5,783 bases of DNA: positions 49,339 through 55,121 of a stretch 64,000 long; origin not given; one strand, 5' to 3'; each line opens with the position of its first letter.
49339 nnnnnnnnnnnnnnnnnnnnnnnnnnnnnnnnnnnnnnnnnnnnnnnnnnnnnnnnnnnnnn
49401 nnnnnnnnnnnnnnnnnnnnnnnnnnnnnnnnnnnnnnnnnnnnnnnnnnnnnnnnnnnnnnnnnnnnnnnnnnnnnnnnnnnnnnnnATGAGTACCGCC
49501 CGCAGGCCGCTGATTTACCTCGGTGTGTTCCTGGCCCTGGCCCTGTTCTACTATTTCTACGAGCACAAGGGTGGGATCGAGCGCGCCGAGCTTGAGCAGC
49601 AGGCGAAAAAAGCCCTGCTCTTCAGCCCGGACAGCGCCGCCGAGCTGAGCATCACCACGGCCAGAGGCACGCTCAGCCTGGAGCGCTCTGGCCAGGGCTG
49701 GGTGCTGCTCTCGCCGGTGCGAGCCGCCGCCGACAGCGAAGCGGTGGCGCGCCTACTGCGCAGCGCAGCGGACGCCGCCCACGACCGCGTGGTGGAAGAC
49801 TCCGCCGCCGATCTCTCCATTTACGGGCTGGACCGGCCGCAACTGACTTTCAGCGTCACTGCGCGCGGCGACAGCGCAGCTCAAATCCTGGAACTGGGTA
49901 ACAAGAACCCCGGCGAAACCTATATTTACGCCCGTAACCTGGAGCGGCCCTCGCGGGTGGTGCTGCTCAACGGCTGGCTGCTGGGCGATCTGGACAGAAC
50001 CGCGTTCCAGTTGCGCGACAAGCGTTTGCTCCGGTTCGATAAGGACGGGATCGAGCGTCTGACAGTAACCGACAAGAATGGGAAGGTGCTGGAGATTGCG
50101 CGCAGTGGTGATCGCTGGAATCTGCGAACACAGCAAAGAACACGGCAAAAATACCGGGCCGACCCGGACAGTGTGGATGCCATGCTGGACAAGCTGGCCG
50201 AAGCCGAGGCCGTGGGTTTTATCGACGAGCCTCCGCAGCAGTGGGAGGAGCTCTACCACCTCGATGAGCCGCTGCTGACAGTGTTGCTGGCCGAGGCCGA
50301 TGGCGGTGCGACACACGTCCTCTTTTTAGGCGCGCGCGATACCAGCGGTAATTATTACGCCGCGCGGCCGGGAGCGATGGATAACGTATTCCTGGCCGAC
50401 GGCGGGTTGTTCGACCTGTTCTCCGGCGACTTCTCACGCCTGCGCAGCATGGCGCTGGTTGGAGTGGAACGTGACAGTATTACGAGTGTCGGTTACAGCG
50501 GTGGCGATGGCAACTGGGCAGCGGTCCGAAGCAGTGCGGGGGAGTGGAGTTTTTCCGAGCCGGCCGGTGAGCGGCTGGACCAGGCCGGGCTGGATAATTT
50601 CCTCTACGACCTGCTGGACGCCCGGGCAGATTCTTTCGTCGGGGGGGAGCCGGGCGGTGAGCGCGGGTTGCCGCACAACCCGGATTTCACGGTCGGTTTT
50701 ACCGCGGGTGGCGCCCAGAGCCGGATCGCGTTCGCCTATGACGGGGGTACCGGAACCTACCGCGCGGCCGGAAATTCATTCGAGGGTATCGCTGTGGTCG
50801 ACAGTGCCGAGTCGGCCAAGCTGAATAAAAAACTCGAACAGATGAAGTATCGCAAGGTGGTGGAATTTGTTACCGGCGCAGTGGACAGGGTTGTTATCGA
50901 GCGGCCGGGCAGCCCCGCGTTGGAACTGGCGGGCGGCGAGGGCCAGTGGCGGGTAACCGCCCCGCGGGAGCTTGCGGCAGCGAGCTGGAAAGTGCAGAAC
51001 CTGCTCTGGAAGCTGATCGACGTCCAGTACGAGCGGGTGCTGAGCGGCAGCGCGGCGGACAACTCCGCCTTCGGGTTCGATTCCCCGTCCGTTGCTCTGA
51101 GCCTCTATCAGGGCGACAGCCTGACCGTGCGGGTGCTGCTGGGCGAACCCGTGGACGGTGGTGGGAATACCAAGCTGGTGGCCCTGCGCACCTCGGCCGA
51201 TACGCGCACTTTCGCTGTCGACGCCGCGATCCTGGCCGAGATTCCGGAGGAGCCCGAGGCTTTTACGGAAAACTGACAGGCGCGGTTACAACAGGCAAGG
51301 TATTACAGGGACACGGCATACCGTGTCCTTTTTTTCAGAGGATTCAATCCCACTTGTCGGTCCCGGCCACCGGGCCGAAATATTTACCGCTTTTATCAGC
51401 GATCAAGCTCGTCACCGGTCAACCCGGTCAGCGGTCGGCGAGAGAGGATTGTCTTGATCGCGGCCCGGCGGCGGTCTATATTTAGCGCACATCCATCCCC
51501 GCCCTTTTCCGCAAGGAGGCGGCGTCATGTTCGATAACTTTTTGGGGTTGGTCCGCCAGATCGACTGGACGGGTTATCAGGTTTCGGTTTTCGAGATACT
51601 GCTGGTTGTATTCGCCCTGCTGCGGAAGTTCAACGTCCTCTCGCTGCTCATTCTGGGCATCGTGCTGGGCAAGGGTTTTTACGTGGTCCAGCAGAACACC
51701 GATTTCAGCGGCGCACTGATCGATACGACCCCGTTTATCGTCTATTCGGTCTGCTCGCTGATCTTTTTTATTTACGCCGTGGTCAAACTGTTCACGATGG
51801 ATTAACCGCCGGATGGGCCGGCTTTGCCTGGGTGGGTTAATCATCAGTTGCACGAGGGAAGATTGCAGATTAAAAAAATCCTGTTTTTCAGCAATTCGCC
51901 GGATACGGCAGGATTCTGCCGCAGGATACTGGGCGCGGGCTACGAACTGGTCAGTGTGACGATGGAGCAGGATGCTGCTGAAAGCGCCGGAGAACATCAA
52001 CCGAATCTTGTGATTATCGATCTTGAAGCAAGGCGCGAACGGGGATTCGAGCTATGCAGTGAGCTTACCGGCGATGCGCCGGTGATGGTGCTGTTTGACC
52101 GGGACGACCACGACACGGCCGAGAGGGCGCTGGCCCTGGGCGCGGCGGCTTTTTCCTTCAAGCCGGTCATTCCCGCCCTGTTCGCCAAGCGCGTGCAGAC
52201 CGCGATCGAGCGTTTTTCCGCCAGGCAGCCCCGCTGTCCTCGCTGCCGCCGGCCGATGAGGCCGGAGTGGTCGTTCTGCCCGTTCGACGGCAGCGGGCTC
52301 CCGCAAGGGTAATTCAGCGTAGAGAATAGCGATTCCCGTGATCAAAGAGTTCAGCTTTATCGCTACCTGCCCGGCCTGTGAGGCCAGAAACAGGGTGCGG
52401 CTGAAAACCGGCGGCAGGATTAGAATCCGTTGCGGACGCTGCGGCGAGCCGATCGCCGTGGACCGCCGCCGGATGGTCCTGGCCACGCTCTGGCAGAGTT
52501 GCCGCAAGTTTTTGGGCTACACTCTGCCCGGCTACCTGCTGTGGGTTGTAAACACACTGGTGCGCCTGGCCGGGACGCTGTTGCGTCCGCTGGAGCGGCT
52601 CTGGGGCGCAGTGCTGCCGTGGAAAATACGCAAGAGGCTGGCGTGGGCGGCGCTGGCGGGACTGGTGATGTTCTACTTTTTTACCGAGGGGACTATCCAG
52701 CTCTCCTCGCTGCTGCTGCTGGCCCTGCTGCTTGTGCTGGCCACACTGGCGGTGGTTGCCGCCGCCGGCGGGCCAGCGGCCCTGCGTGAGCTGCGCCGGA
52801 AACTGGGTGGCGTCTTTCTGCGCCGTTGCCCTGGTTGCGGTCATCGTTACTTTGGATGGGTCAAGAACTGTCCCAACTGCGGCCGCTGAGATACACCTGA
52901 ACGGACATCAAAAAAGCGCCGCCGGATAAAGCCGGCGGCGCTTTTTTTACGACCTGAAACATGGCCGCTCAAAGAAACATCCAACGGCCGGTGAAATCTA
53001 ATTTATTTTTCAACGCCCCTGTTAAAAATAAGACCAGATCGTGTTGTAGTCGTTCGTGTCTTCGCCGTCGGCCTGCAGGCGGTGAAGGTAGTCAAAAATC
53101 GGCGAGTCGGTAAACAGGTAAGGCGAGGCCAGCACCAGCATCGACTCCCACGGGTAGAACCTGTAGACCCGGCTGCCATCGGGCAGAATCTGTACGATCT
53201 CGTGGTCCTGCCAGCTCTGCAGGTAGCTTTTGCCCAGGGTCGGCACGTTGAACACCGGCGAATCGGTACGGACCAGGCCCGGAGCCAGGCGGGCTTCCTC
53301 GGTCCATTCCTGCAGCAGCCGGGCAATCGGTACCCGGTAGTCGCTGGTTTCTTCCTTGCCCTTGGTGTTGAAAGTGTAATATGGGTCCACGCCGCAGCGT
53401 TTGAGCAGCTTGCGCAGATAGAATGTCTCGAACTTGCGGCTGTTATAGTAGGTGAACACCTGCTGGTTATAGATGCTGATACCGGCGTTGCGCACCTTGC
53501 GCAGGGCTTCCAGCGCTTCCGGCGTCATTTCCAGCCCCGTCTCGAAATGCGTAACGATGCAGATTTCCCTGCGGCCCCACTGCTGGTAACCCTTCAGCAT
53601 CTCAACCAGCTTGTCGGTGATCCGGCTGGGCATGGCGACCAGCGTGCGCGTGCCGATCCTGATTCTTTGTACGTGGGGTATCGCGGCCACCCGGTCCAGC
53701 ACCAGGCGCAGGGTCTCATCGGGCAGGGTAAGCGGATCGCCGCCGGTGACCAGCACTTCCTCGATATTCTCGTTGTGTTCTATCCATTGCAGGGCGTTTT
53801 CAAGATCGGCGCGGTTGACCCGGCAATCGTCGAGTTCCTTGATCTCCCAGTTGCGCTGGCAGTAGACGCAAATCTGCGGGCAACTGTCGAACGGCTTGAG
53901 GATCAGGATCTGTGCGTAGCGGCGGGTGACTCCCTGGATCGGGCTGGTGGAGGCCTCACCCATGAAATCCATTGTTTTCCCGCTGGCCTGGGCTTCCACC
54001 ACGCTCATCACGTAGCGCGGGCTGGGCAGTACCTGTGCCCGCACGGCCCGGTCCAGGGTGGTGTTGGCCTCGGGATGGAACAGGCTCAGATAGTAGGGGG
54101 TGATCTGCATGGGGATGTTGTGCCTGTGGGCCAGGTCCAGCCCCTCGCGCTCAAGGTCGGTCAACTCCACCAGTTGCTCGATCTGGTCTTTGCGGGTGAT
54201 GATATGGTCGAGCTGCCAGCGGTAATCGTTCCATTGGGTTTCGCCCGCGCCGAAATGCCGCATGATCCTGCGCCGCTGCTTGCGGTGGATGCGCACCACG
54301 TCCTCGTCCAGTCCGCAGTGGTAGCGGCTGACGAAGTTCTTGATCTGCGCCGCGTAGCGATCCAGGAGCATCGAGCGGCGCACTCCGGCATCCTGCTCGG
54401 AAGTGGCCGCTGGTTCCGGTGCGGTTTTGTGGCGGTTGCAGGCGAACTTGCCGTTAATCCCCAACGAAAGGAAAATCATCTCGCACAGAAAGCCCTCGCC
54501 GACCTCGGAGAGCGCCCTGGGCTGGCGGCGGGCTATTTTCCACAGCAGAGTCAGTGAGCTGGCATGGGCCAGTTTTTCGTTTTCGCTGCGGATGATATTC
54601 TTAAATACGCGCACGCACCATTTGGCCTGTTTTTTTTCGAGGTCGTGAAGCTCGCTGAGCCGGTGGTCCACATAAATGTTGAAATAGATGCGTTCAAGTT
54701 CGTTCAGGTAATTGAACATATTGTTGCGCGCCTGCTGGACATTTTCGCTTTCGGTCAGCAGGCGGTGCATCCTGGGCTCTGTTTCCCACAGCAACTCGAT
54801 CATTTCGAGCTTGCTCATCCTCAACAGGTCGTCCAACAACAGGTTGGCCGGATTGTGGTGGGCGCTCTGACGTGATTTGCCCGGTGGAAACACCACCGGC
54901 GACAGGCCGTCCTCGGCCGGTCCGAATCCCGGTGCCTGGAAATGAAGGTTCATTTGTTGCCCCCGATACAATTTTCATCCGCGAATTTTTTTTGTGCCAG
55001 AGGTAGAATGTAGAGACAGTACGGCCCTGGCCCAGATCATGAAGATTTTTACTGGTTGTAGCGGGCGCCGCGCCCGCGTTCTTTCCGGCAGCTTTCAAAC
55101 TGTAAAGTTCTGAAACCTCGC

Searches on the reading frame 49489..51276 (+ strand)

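Call 61: search_protein_families(library=pfam, max_evalue=0.000001, proteins=[window:49489-51276:+])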
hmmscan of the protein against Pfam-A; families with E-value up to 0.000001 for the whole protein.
window:49489-51276:+ (595 aa): 1 family
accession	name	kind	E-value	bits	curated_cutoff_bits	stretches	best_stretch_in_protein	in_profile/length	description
PF14238.11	DUF4340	-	2.1e-56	191.4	25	2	71-253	1-176/183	Domain of unknown function (DUF4340)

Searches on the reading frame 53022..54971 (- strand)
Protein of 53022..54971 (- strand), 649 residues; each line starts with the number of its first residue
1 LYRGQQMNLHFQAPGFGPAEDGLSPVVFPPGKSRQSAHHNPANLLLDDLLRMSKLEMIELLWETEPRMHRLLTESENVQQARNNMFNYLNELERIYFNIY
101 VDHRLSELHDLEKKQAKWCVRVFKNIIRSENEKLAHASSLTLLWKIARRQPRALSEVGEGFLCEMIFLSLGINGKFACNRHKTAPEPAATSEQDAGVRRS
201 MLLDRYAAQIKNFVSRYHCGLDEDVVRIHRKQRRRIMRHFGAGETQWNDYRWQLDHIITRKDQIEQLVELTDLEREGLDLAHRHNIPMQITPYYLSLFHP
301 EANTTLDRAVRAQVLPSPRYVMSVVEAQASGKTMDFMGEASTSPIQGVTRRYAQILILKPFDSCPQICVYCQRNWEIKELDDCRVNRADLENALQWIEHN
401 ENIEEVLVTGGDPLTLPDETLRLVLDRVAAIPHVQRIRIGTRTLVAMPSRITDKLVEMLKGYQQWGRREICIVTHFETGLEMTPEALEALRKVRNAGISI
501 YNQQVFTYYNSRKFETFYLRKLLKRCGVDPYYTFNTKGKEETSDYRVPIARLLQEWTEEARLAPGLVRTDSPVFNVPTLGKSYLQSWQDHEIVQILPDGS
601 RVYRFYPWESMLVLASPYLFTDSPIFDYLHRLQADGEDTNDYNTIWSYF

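Call 22: search_protein_families(library=pfam, proteins=[window:53022-54971:-])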
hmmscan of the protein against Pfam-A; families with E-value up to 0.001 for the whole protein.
window:53022-54971:- (649 aa): 1 family
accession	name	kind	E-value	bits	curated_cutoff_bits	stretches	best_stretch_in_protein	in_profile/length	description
PF04055.27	Radical_SAM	-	9.6e-09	36.1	29.5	1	360-494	3-120/166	Radical SAM superfamily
